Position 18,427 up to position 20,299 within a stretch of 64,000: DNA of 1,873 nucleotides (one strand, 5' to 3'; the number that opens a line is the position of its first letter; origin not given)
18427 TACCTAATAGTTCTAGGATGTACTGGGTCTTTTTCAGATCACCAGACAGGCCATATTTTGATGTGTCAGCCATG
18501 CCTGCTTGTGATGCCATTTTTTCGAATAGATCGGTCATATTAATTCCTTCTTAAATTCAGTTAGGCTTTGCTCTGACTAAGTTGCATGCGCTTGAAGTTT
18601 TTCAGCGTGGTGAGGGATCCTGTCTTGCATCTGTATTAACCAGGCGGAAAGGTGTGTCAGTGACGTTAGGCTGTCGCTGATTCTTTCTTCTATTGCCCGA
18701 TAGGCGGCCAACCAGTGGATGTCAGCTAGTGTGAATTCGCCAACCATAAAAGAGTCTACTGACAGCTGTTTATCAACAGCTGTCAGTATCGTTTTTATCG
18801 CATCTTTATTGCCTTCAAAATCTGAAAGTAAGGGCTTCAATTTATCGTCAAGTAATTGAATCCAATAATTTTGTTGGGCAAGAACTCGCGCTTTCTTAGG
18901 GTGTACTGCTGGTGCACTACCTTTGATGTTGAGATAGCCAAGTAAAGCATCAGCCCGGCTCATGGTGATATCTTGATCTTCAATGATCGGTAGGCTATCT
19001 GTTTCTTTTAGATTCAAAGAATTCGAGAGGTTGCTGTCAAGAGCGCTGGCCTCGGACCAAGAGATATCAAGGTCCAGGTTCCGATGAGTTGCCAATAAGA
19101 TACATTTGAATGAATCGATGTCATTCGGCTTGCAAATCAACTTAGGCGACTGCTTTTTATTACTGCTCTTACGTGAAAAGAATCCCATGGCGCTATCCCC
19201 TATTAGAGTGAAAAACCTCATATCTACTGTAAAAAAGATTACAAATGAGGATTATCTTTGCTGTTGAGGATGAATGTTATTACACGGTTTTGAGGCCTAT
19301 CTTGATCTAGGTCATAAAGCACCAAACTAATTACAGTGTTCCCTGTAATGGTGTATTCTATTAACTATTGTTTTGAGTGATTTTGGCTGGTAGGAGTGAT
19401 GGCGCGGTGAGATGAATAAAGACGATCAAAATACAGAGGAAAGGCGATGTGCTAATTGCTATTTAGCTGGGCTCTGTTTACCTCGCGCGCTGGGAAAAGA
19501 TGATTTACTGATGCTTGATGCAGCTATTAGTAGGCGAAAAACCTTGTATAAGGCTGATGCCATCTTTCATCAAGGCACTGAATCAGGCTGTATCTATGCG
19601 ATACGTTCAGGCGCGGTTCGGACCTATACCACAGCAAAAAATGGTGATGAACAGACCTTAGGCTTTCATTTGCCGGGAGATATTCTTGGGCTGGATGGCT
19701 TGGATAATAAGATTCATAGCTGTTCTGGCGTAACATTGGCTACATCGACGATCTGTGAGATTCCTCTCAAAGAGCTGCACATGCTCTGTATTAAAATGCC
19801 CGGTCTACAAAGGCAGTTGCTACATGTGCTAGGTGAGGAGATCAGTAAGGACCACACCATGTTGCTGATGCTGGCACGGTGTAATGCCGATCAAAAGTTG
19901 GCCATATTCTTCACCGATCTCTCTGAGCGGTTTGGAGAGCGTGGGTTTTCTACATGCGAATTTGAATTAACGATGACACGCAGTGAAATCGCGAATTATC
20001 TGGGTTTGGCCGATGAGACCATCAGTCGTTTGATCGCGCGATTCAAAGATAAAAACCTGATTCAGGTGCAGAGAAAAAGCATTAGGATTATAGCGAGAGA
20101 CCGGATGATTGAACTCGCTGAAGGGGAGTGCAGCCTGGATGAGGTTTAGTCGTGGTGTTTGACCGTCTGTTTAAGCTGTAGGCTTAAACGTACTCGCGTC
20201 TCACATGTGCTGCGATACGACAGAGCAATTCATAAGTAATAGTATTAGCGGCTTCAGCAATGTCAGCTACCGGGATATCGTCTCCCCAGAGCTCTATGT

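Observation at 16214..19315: Four-gene operon: two atypical GSTs, a XylM/AlkB-type di-iron enzyme and a small membrane protein, with no electron-transfer partner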

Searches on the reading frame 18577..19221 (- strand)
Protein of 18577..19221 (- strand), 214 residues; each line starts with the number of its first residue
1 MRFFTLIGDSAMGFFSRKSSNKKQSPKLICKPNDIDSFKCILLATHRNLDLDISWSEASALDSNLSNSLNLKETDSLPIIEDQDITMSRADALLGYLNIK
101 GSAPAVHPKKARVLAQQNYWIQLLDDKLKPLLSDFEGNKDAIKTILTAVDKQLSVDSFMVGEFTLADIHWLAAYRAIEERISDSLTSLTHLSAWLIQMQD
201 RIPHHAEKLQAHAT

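Call 3: search_protein_families(library=pfam, proteins=[window:18577-19221:-], max_evalue=0.1)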
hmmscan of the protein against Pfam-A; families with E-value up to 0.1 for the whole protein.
window:18577-19221:- (214 aa): 3 families
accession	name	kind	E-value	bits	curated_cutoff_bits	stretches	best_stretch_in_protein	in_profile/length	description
PF00043.30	GST_C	-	0.00022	21.9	20.7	1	138-196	27-87/93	Glutathione S-transferase, C-terminal domain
PF10568.15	Tom37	-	0.031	15.1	25.1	1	65-132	19-88/124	Outer mitochondrial membrane transport complex protein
PF24278.2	HVO_0513_N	-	0.095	12.7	29.8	0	117-158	17-58/134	HVO_0513, N-terminal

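Call 4: search_protein_families(library=ncbifam, proteins=[window:18577-19221:-], max_evalue=0.1)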
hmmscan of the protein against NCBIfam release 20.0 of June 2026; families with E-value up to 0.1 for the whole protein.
window:18577-19221:- (214 aa): 2 families
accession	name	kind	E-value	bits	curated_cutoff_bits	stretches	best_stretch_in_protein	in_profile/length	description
NF007016.1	PRK09481.1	equivalog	0.0034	16.8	314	1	20-168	5-159/209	stringent starvation protein SspA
NF007831.0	PRK10542.1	equivalog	0.011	15.3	198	0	140-211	127-197/201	glutathione transferase GstA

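Call 31: search_solved_structures(query=window:18577-19221:-, max_evalue=1, show_alignments=1)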
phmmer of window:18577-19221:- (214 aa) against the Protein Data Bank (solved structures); distinct sequences matched with E-value up to 1: 22.
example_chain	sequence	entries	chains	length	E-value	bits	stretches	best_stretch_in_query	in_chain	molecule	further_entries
8q8a_A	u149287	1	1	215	0.0041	20.5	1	45-207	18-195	Glutathione S-transferase D1 isoform X1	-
8q8b_A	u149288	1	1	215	0.0052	20.1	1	45-207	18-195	Glutathione S-transferase D1 isoform X1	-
8q89_A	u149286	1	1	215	0.0052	20.1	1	45-207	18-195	Glutathione S-transferase D1 isoform X1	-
7rhp_A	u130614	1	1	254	0.009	19.4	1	45-207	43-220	Glutathione S-transferase AmGSTD1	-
3wyw_A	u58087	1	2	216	0.046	17.1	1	41-207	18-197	Glutathione S-transferase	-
5f06_A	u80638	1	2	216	0.06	16.7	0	136-201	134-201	Glutathione S-transferase family protein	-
3m3m_A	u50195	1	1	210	0.076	16.3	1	146-208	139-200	Glutathione S-transferase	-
4mp4_A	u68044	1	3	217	0.1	15.9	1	74-121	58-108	Glutathione S-transferase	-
5f07_A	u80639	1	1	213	0.2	14.9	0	140-196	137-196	Putative glutathione S-transferase family protein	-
8agq_A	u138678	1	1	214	0.21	14.9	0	140-196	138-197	Glutathione transferase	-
1yy7_A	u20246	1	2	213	0.22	14.8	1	20-110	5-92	stringent starvation protein A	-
6wmr_S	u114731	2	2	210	0.3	14.4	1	74-173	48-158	Stringent starvation protein A | Glutathione S-transferase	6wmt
5u51_C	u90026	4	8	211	0.3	14.4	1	74-173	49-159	Stringent starvation protein A | Stringent starvation protein A, regulator of transcription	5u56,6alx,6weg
6wmu_K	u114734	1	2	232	0.37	14.1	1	18-149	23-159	Stringent starvation protein A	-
4kdu_A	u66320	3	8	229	0.38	14.1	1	28-123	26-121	Glutathione S-transferase domain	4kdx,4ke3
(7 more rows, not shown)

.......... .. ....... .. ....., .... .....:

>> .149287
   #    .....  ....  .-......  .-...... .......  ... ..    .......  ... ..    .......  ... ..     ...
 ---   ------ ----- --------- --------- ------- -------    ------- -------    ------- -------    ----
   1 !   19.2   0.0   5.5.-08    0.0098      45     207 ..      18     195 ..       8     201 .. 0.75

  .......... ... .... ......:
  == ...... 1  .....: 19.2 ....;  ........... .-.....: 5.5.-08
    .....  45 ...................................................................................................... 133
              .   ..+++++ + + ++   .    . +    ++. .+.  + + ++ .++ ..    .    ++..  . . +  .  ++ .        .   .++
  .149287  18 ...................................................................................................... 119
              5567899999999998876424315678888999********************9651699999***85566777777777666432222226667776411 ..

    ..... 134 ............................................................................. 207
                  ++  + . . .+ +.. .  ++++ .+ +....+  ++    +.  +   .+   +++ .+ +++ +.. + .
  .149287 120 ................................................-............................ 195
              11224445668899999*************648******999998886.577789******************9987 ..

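Call 69: search_solved_structures(query=A4, max_evalue=0.01)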
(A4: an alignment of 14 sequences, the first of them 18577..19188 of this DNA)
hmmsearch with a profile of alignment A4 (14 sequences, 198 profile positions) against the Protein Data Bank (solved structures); distinct sequences matched with E-value up to 0.01: 118 (the best 60 are shown).
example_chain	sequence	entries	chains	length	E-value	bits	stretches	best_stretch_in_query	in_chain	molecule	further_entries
3vk9_A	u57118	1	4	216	8.4e-22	81.2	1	24-195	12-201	Glutathione S-transferase delta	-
8q8b_A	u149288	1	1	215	1.7e-20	76.9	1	35-193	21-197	Glutathione S-transferase D1 isoform X1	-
8q8a_A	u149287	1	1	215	1.7e-20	76.9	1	35-193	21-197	Glutathione S-transferase D1 isoform X1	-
8q89_A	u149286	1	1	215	2.5e-20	76.3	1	35-193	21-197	Glutathione S-transferase D1 isoform X1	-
7rhp_A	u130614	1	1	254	4.1e-20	75.6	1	35-193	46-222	Glutathione S-transferase AmGSTD1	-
8z3b_A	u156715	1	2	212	1.3e-19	74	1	27-194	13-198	Glutathione S-transferase delta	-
3wyw_A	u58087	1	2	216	1.9e-18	70.2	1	27-195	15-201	Glutathione S-transferase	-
9nxu_A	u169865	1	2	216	1.3e-17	67.5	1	29-193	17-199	Glutathione S transferase class delta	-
9nxw_A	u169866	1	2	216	3.2e-16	62.9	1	28-193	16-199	Glutathione S transferase class delta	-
4i97_A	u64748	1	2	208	2.2e-13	53.7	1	28-191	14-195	DELTA CLASS 1 GLUTATHIONE S-TRANSFERASE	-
1jlv_A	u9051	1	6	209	1.2e-12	51.3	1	31-191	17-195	glutathione transferase GST1-3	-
5zwp_A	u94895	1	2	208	1.4e-12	51.1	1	30-190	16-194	Glutathione S-transferase 1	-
3ein_A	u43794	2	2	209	1.6e-12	50.9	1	29-190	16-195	Glutathione S-transferase 1-1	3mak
4e8e_A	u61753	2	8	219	1.9e-12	50.7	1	34-186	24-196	Glutathione S-transferase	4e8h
5f0g_A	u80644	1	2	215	2e-12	50.5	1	32-192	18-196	Glutathione S-transferase D2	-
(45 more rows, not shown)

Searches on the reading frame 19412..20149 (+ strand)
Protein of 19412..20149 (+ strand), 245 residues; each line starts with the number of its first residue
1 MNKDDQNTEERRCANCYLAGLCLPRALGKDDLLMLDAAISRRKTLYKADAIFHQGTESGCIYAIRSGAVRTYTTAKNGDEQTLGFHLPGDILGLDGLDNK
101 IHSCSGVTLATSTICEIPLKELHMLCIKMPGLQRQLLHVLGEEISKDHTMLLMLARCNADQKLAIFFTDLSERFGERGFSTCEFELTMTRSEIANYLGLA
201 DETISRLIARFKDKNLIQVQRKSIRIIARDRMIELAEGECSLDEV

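Call 3: search_protein_families(library=pfam, proteins=[window:19412-20149:+], max_evalue=0.1)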
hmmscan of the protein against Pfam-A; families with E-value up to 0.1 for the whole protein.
window:19412-20149:+ (245 aa): 6 families
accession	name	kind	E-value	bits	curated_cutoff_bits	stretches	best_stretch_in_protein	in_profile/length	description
PF00027.35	cNMP_binding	-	2.6e-16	59.8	27.5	1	43-126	2-86/89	Cyclic nucleotide-binding domain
PF13545.12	HTH_Crp_2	-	2.3e-14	53.5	27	1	161-234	1-69/70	Crp-like helix-turn-helix domain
PF00325.26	Crp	-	3.9e-10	39.7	21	1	186-217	1-32/32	Bacterial regulatory proteins, crp family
PF12802.13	MarR_2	-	0.0022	18.5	27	1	188-221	21-54/61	MarR family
PF01047.28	MarR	-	0.0084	16.4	24.6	1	188-222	18-52/59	MarR family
PF25213.1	HVO_A0261_N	-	0.016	15.5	35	1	188-222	25-59/86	HVO_A0261 N-terminal domain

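Call 4: search_protein_families(library=ncbifam, proteins=[window:19412-20149:+], max_evalue=0.1)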
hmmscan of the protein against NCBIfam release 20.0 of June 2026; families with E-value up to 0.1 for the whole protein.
window:19412-20149:+ (245 aa): 19 families
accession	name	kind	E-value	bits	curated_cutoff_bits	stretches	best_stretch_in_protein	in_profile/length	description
NF008365.0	PRK11161.1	subfamily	4.6e-75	252.1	228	1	11-237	18-244/250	fumarate/nitrate reduction transcriptional regulator Fnr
NF050806.1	TransRegFixKCaul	equivalog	1.3e-26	93.2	300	1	43-231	26-207/215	transcriptional regulator FixK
NF045989.1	TransRegFnrLRhodb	equivalog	1.6e-20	73.4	300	1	7-228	4-227/245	transcriptional regulator FnrL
NF008732.0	PRK11753.1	equivalog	5.5e-13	48.9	266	1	41-226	24-210/214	cAMP-activated global transcriptional regulator CRP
TIGR03697.1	NtcA_cyano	equivalog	1.3e-10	41.3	244.95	1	50-226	3-182/193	global nitrogen regulator NtcA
NF053664.1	TransRegPtrACyano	equivalog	1.6e-10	40.6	300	1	60-227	29-190/196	Crp/Fnr family transcriptional regulator PtrA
NF006901.0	PRK09392.1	equivalog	3.8e-07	29.7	211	1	51-243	41-228/236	transcriptional activator FtrB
NF052518.1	TransRegLdrP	equivalog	1.8e-06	28.1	300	1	44-227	3-179/195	transcriptional regulator LdrP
NF007707.0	PRK10402.1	subfamily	2e-06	27.6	180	1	44-237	35-219/226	transcriptional regulator YeiL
NF041163.2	encap_f2b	equivalog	0.00013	21.2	400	1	18-140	73-197/450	family 2B encapsulin nanocompartment shell protein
NF010499.0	PRK13918.1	equivalog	0.0016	18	274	1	46-219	17-184/205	CRP/FNR family transcriptional regulator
TIGR01764.1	excise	domain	0.0027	18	28.8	1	187-209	1-23/49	excisionase family DNA-binding protein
TIGR04548.1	DnaD_Mollicutes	hypoth_equivalog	0.022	14.8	100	1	187-225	45-83/178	DnaD family protein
NF041413.1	ArsR_Rv2640c_fam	equivalog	0.056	13.8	155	1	188-232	59-103/118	Rv2640c family ArsR-like transcriptional regulator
NF011947.0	PRK15418.1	equivalog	0.056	12.6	486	1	187-223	30-66/319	transcriptional regulator LsrR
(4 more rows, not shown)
